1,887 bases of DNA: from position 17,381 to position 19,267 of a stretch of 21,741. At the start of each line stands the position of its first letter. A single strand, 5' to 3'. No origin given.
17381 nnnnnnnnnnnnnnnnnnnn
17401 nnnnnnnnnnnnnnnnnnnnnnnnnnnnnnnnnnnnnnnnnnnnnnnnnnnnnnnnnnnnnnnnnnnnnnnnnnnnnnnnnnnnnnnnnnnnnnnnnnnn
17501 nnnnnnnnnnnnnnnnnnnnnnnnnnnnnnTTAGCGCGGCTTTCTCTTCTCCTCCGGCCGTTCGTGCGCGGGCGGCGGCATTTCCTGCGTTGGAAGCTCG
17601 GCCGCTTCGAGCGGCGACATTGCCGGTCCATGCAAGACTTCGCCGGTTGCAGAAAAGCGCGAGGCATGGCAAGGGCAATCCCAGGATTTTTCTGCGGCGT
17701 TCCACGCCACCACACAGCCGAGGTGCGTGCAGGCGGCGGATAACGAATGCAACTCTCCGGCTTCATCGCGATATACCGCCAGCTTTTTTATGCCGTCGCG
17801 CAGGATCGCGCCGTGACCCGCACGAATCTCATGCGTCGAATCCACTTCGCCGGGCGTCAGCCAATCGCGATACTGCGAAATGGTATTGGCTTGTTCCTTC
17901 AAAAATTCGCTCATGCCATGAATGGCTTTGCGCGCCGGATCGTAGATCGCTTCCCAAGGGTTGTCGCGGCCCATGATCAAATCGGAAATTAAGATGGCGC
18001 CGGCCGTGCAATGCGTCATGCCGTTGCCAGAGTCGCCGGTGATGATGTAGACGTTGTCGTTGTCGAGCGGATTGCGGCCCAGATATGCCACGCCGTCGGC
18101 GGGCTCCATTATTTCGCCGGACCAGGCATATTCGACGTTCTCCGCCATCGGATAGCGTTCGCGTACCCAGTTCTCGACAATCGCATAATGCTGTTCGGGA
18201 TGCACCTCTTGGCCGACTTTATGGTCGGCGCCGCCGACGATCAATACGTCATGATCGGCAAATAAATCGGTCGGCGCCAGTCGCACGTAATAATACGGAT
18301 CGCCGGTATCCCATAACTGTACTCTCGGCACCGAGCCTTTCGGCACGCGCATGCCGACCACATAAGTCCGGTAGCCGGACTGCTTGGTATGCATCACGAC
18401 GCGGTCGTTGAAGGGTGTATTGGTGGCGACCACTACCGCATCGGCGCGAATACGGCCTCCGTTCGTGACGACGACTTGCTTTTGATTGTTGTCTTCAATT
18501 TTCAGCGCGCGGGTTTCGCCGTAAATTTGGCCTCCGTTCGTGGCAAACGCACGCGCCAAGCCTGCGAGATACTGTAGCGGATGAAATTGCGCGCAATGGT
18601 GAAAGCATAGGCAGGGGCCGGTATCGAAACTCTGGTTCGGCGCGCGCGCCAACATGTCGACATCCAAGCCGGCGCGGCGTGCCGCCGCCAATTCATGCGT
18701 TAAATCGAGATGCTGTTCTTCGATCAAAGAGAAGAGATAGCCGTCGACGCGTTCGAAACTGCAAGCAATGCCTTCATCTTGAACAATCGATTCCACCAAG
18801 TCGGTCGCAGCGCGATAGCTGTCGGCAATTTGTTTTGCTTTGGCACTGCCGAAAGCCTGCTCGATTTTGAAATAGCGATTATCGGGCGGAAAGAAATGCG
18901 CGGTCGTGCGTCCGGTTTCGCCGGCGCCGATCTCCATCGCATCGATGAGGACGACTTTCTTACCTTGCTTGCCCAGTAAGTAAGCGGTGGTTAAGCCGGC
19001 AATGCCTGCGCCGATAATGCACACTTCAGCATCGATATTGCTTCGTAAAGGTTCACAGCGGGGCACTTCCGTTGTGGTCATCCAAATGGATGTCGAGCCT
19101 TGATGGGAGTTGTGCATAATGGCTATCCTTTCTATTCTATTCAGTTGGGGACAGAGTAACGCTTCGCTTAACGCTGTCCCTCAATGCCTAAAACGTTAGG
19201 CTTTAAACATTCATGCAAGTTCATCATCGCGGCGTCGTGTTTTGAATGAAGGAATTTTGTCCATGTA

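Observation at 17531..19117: FAD-dependent oxidoreductase fused to a C-terminal Rieske [2Fe-2S] domain, divergent from a two-component system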

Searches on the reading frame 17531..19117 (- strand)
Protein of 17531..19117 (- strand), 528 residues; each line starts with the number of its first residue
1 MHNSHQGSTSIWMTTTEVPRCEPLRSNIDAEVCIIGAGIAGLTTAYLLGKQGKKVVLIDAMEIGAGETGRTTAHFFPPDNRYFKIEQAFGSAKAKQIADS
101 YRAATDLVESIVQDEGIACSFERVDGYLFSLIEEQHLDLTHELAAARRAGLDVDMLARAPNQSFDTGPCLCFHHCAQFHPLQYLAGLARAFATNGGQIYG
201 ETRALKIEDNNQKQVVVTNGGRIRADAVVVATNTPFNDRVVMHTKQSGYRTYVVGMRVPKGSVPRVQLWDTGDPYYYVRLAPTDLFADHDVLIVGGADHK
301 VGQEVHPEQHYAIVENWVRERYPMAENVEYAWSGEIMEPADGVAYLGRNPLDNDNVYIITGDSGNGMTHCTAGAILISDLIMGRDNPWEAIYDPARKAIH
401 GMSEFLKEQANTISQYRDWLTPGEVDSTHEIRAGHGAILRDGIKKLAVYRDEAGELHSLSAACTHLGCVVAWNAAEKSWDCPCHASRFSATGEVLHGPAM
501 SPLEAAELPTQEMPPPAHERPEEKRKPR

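Call 3: search_protein_families(library=pfam, proteins=[window:17531-19117:-], max_evalue=0.01)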
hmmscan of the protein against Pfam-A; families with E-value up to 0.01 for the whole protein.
window:17531-19117:- (528 aa): 16 families
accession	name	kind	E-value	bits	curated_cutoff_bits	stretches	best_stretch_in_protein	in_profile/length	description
PF01266.30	DAO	-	1.3e-51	176.6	27.9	1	32-379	2-352/353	FAD dependent oxidoreductase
PF00355.32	Rieske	-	5.5e-13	49.1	20.3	1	439-504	19-85/88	Rieske [2Fe-2S] domain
PF07992.20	Pyr_redox_2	-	1.5e-07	31.6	26.1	1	31-63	2-31/291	Pyridine nucleotide-disulphide oxidoreductase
PF13450.12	NAD_binding_8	-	3.7e-07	30.8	21.9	1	34-60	1-27/68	NAD(P)-binding Rossmann-like domain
PF01494.25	FAD_binding_3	-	3.1e-06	27.1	22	1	30-62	2-34/349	FAD binding domain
PF03486.20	HI0933_like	-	1.2e-05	25.3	50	1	31-62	2-33/244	HI0933-like protein Rossmann domain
PF01946.23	Thi4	-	3.8e-05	23.5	26.2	1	26-66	14-56/235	Thi4 family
PF13738.12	Pyr_redox_3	-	6.7e-05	22.7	30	0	34-65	2-34/305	Pyridine nucleotide-disulphide oxidoreductase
PF00890.30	FAD_binding_2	-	0.0001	22.1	20.4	1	32-234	2-203/414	FAD binding domain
PF01593.30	Amino_oxidase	-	0.00028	20.7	19.8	0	186-233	205-255/443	Flavin containing amine oxidoreductase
PF01134.28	GIDA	-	0.00034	20.2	22.1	0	32-60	2-29/391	Glucose inhibited division protein A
PF05834.18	Lycopene_cycl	-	0.00041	20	23.4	0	32-61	2-33/380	Lycopene cyclase protein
PF03721.20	UDPG_MGDP_dh_N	-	0.001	19.1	27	1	31-60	2-31/187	UDP-glucose/GDP-mannose dehydrogenase family, NAD binding domain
PF12831.13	FAD_oxidored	-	0.0015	18.3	27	1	31-81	1-48/416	FAD dependent oxidoreductase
PF04820.20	Trp_halogenase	-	0.0021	17.4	21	1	32-75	2-49/458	Tryptophan halogenase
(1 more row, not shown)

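Call 4: search_protein_families(library=ncbifam, proteins=[window:17531-19117:-], max_evalue=0.01)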
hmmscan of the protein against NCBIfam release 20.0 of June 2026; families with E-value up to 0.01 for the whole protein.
window:17531-19117:- (528 aa): 86 families (the best 25 are shown)
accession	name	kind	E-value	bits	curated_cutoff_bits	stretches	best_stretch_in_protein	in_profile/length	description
NF050086.1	pipecolate_AmaA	exception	9.5e-29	100.3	600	1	10-252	5-252/425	L-pipecolate oxidase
TIGR03329.1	Phn_aa_oxid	hypoth_equivalog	1.4e-25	90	632.8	2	17-236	12-237/460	putative aminophosphonate oxidoreductase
NF045928.1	Cytb6fFeSPetC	equivalog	6.6e-18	64.7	250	1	447-507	92-152/179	cytochrome b6-f complex iron-sulfur subunit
NF010001.0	PRK13474.1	subfamily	7.6e-18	64.4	154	1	451-508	95-152/178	cytochrome b6-f complex iron-sulfur subunit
NF001933.0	PRK00711.1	subfamily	5.8e-12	45.3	383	2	31-69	2-40/429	D-amino acid dehydrogenase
TIGR02352.1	thiamin_ThiO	equivalog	1.4e-11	44.1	250.8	1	32-384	1-350/351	glycine oxidase ThiO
TIGR01416.1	Rieske_proteo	equivalog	1.3e-10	41.5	97.4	1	452-504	105-161/176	ubiquinol-cytochrome c reductase iron-sulfur subunit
NF005560.0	PRK07233.1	equivalog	8e-10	38.1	252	1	31-62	2-33/435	hypothetical protein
TIGR03197.1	MnmC_Cterm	equivalog_domain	4.5e-09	35.8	174.2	1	32-234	2-201/400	FAD-dependent 5-carboxymethylaminomethyl-2-thiouridine(34) oxidoreductase MnmC1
NF002480.1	PRK01747.1-1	equivalog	1.4e-08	33.7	540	1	22-235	238-451/645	bifunctional tRNA (5-methylaminomethyl-2-thiouridine)(34)-methyltransferase MnmC2/FAD-dependent 5-carboxymethylaminomethyl-2-thiouridine(34)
NF040813.1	pro_dh_Thprot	equivalog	3.8e-08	32.8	600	1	32-65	2-35/362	D-proline dehydrogenase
NF009478.0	PRK12844.1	equivalog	2.3e-07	29.5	789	1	30-128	9-98/559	3-ketosteroid-delta-1-dehydrogenase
NF005545.0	PRK07208.1-1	equivalog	2.6e-07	29.4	451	1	27-74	5-52/504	hypothetical protein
NF050121.1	bc1_QcrA_actin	exception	3.9e-07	29.9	275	1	455-503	239-290/319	cytochrome bc1 complex Rieske iron-sulfur subunit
TIGR02733.1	desat_CrtD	equivalog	1.1e-06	27.6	549.7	1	30-66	2-38/492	C-3',4' desaturase CrtD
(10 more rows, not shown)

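Call 6: search_solved_structures(query=window:17531-19117:-, max_evalue=0.001, show_alignments=2)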
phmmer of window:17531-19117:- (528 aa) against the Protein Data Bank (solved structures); distinct sequences matched with E-value up to 0.001: 78 (the best 60 are shown).
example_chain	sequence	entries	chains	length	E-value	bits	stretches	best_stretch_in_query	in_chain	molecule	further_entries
2zt9_D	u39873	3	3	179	3e-15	59.1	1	448-510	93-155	Cytochrome b6-f complex iron-sulfur subunit 1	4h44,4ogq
2e74_D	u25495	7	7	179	1.2e-14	57.1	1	446-504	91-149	Cytochrome b6-f complex iron-sulfur subunit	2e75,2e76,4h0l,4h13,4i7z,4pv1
1q90_C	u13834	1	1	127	1.4e-14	56.9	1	445-506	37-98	Cytochrome B6-F complex iron-sulfur subunit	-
1vf5_D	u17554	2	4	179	1.7e-14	56.6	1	446-504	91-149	RIESKE IRON-SULFUR PROTEIN | Cytochrome b6-f complex iron-sulfur subunit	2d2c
7zxy_D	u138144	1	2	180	4.5e-14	55.2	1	445-505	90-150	Cytochrome b6-f complex iron-sulfur subunit 2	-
7r0w_D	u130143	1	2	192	5.2e-14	55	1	445-505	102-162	Rieske domain, PetC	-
3azc_A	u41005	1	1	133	1.1e-13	54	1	450-503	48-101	Cytochrome b6-f complex iron-sulfur subunit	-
1rfs_A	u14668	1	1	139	6e-12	48.2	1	446-505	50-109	RIESKE PROTEIN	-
8hn2_A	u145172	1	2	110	7.7e-12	47.9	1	430-507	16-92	Cytochrome b6-f complex iron-sulfur subunit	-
6rqf_L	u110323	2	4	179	1e-11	47.5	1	446-505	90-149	Cytochrome b6-f complex iron-sulfur subunit, chloroplastic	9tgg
7qrm_D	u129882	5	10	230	1.6e-11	46.8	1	446-505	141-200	Cytochrome b6-f complex iron-sulfur subunit, chloroplastic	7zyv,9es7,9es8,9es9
5cxm_A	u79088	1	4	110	2.6e-11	46.1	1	450-504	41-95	Cytochrome b6/f complex iron-sulfur subunit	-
9rk3_A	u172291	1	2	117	2.1e-10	43.1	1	452-506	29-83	Similar to Rieske 2Fe-2S iron sulfur protein (Cytochrome b6-F complex)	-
9rk4_A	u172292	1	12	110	1.3e-09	40.5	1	443-507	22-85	Similar to the Rieske Protein II of bc1 complex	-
2yiu_C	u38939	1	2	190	6.5e-08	34.9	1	450-503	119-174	UBIQUINOL-CYTOCHROME C REDUCTASE IRON-SULFUR SUBUNIT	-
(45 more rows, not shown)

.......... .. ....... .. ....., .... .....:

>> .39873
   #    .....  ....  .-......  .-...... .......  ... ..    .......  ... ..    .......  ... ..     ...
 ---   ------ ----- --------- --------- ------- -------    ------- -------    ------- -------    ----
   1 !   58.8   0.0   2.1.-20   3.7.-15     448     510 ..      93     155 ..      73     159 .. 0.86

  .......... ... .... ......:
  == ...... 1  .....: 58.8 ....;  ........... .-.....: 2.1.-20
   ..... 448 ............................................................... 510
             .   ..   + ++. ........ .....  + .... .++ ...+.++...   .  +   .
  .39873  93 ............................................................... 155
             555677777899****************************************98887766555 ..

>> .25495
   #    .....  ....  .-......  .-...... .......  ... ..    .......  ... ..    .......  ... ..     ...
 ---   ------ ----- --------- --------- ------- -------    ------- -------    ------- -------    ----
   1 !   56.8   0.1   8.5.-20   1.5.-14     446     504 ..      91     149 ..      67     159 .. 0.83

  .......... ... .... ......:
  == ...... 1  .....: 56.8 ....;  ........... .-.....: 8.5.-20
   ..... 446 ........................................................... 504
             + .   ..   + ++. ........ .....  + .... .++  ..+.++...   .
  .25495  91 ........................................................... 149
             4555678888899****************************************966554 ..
